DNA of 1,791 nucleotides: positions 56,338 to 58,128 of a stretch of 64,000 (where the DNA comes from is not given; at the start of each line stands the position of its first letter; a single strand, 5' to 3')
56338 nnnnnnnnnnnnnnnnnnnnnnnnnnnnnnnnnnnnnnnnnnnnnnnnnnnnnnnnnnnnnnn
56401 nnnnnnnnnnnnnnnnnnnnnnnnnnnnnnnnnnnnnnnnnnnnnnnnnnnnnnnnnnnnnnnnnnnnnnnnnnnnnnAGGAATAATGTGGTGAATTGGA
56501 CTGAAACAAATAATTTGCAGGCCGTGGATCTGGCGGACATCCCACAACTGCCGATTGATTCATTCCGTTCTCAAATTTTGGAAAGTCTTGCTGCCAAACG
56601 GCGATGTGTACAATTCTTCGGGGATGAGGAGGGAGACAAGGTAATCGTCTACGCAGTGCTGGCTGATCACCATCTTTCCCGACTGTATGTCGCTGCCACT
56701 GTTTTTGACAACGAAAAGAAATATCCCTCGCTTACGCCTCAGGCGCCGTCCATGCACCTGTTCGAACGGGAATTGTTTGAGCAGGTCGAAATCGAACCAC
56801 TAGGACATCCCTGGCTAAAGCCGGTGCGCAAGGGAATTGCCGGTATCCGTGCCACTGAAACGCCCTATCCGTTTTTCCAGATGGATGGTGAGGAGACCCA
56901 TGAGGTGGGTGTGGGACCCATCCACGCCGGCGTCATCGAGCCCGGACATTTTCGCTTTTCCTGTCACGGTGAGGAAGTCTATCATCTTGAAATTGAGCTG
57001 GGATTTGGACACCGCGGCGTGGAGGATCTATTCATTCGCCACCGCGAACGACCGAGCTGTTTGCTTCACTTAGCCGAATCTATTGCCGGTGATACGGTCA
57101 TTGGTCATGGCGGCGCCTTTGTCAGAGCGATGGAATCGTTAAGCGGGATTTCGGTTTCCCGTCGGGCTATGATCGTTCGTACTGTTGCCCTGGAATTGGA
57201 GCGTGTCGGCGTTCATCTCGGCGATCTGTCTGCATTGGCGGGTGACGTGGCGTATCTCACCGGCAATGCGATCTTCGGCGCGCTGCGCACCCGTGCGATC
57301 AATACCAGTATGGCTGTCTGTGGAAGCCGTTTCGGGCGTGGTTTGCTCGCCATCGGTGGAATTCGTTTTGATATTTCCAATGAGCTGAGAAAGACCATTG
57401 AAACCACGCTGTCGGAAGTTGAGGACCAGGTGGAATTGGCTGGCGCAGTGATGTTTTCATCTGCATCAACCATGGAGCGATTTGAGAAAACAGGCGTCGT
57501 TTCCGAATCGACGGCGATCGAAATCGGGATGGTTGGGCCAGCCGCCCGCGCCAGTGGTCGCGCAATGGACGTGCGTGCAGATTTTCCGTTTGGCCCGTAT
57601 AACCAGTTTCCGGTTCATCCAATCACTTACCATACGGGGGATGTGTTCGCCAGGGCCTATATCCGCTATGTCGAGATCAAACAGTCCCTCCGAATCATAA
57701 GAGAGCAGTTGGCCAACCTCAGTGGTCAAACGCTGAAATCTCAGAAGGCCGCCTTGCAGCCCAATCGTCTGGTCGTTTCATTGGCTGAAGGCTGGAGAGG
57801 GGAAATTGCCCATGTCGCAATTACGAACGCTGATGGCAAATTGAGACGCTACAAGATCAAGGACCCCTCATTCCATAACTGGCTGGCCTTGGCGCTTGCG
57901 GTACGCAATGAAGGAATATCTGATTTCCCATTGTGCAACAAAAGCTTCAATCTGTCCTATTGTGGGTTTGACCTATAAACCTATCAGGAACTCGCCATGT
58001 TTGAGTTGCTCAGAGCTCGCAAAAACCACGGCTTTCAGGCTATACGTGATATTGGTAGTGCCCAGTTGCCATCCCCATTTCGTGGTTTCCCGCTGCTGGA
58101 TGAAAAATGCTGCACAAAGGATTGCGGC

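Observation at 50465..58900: Low-GC island encoding an HTH-EIIA regulator and a six-gene Hyf/Hyc-like membrane complex whose 'hydrogenase' large subunit has no [NiFe] cysteines (Ehr-type energy-converting complex)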

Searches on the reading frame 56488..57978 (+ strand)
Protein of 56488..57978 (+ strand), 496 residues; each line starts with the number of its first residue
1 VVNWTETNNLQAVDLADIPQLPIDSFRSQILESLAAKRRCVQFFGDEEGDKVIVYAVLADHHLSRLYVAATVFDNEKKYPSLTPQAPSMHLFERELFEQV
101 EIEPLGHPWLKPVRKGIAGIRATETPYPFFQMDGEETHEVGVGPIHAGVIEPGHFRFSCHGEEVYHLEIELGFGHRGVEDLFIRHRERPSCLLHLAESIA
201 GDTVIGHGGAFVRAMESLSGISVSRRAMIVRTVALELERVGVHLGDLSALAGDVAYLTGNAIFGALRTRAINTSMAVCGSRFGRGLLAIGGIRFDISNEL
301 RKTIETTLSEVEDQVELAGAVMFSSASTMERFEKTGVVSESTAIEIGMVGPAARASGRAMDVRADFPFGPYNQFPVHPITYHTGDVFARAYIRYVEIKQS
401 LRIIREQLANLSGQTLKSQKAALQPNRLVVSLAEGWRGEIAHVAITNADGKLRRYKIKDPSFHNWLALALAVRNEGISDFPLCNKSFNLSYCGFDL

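Call 5: search_protein_families(library=pfam, proteins=[window:56488-57978:+], max_evalue=0.01)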
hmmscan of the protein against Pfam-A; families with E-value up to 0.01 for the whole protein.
window:56488-57978:+ (496 aa): 2 families
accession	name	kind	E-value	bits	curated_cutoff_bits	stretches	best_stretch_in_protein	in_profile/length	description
PF00346.24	Complex1_49kDa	-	7.7e-39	133.8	24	2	253-423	1-171/271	Respiratory-chain NADH dehydrogenase, 49 Kd subunit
PF00329.25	Complex1_30kDa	-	1.1e-06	29.7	22.5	1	49-112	38-102/124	Respiratory-chain NADH dehydrogenase, 30 Kd subunit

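Call 6: search_protein_families(library=ncbifam, proteins=[window:56488-57978:+], max_evalue=0.01)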
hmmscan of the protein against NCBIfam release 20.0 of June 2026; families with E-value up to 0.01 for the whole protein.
window:56488-57978:+ (496 aa): 8 families
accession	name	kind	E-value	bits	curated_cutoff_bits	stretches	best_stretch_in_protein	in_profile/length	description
NF004739.1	PRK06075.1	equivalog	4.4e-51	173.8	360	1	140-427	3-289/384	NADH-quinone oxidoreductase subunit D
NF009808.0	PRK13292.1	equivalog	9.1e-42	142.8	1156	1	129-413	399-681/791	NADH-quinone oxidoreductase subunit B/C/D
TIGR01962.1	NuoD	equivalog_domain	3.3e-39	134.9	459.35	1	142-422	7-285/386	NADH dehydrogenase (quinone) subunit D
NF008974.0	PRK12322.1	equivalog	1.4e-35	123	522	1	140-479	9-349/366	NADH-quinone oxidoreductase subunit D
NF040602.1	F420_dehyd_FpoD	exception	1.8e-34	119.4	600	1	140-480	10-356/372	F420H2 dehydrogenase subunit FpoD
NF008728.0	PRK11742.1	equivalog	1.5e-31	109.4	840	1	141-425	218-500/598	NADH-quinone oxidoreductase subunit C/D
NF005649.0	PRK07415.1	equivalog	1.9e-23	83.1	583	1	140-418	13-290/394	NAD(P)H-quinone oxidoreductase subunit H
TIGR03295.1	frhA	equivalog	0.0011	17.9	392.5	0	388-466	291-365/412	coenzyme F420 hydrogenase subunit alpha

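Call 7: search_solved_structures(query=window:56488-57978:+, max_evalue=0.001, show_alignments=4)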
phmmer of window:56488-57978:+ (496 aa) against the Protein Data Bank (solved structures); distinct sequences matched with E-value up to 0.001: 54.
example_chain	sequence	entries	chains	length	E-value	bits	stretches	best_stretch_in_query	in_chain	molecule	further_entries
7z0s_E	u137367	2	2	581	6.3e-47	163.8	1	68-491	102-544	Formate hydrogenlyase subunit 5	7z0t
6cfw_L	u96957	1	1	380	4.5e-38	134.6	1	140-483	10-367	Membrane-bound hydrogenase subunit alpha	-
2fug_4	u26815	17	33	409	5e-27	98.1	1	138-420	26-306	NADH-quinone oxidoreductase chain 4 | NADH-QUINONE OXIDOREDUCTASE SUBUNIT 4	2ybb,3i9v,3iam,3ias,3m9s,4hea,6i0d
7q5y_B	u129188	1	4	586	2.4e-21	79.4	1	142-410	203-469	NADH-quinone oxidoreductase subunit C/D 2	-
6u8y_L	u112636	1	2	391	3.2e-21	79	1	132-412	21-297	NADH dehydrogenase subunit D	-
7awt_D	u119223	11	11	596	2.4e-19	72.8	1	138-418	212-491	NADH-quinone oxidoreductase subunit C/D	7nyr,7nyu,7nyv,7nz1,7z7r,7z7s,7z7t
9taj_C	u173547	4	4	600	2.4e-19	72.8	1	138-418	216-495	NADH-quinone oxidoreductase subunit C/D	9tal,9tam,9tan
6hum_H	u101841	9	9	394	2.7e-19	72.6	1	139-420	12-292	NAD(P)H-quinone oxidoreductase subunit H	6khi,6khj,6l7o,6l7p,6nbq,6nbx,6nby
7p61_C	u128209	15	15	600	3.2e-19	72.4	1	138-418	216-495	NADH-quinone oxidoreductase subunit C/D | NADH-quinone oxidoreductase subunit CD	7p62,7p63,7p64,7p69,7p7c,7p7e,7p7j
7wfg_H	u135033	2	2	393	7.7e-19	71.2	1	134-415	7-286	NAD(P)H-quinone oxidoreductase subunit H, chloroplastic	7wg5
7eu3_H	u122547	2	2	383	1.1e-18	70.7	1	141-414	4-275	NAD(P)H-quinone oxidoreductase subunit H, chloroplastic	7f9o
8qby_D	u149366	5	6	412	3.7e-18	68.9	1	140-414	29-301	NADH-quinone oxidoreductase subunit D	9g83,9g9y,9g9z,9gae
7zm7_C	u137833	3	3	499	3.8e-18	68.9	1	138-418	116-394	NADH-ubiquinone oxidoreductase 49 kDa subunit-like protein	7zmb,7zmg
8ba0_D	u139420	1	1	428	1.8e-17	66.6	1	143-425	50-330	Complex I-49kD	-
8b9z_D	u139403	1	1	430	1.8e-17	66.6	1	143-425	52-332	Complex I-49kD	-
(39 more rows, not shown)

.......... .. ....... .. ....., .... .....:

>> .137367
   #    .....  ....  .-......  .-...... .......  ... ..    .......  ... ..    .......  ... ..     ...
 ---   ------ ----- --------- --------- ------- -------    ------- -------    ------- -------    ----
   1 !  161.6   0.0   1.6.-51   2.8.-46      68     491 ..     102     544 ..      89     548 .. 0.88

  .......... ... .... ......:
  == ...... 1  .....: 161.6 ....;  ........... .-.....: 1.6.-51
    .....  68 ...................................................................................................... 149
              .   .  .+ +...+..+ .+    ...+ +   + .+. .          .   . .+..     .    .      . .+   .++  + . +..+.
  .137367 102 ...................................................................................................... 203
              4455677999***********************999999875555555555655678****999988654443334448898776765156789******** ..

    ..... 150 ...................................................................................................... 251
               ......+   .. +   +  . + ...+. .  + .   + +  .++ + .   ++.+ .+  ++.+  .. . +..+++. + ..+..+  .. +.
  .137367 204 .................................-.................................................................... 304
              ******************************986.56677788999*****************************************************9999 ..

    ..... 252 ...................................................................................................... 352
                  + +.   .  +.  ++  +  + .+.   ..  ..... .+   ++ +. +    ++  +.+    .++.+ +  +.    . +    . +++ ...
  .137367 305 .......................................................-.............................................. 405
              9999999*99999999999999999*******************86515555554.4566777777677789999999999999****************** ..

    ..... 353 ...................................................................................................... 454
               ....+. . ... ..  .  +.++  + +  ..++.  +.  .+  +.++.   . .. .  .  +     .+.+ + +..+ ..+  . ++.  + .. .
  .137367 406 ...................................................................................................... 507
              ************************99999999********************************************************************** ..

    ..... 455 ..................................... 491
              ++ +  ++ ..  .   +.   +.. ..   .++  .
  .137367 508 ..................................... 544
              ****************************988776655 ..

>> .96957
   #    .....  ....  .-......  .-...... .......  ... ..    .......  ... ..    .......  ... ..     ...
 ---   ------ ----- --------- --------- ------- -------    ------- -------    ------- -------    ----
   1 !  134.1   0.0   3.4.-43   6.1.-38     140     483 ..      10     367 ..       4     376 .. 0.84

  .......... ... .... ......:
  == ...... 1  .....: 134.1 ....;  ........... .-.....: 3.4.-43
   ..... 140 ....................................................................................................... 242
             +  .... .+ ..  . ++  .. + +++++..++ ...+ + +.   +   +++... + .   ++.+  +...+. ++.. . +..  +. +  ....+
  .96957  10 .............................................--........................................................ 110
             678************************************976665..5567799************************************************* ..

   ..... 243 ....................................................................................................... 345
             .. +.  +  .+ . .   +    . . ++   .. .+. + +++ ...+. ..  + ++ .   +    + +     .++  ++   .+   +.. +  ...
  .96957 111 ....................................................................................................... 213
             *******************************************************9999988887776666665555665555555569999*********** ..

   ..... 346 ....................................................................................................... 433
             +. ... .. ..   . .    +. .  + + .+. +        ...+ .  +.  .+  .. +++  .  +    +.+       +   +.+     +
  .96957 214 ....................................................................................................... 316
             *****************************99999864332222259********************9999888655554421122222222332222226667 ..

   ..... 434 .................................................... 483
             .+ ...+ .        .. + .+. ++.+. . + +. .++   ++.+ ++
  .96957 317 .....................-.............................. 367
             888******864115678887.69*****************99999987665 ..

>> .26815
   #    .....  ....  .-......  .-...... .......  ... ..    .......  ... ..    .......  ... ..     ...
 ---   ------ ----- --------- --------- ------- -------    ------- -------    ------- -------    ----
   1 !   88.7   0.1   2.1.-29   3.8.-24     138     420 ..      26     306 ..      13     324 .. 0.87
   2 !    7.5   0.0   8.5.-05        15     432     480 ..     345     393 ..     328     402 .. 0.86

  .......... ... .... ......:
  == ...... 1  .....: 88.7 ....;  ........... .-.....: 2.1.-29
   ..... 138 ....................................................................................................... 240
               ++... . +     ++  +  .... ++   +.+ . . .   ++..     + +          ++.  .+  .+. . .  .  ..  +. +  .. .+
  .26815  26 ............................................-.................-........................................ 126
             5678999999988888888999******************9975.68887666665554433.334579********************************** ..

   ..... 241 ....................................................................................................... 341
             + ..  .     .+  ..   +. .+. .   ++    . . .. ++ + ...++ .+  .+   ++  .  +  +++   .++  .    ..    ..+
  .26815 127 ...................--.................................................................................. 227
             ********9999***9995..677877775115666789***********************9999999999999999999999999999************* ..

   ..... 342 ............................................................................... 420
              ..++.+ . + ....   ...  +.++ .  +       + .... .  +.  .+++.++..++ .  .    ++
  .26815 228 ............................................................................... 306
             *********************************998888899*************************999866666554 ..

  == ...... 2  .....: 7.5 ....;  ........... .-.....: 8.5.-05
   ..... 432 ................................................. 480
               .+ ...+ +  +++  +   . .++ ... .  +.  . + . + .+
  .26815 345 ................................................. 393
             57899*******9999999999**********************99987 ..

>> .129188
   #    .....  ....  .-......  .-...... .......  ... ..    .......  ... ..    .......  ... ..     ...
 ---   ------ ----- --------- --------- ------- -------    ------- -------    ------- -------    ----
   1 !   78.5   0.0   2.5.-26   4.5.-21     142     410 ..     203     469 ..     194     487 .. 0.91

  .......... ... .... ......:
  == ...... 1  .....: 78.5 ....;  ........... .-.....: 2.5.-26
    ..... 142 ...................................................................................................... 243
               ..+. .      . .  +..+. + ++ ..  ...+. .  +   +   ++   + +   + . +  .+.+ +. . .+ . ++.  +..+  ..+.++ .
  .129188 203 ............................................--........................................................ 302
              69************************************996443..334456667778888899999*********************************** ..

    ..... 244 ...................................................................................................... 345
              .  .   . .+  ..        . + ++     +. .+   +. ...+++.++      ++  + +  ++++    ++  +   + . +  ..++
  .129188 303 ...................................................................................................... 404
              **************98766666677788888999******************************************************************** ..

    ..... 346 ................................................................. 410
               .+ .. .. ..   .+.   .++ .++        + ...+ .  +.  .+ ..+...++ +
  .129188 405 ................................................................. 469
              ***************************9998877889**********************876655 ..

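Call 8: find_encoding_contigs(protein=window:56488-57978:+, flank=10000, max_places=6)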
Protein window:56488-57978:+ (496 aa): no gene with exactly this product is on record in the collection.
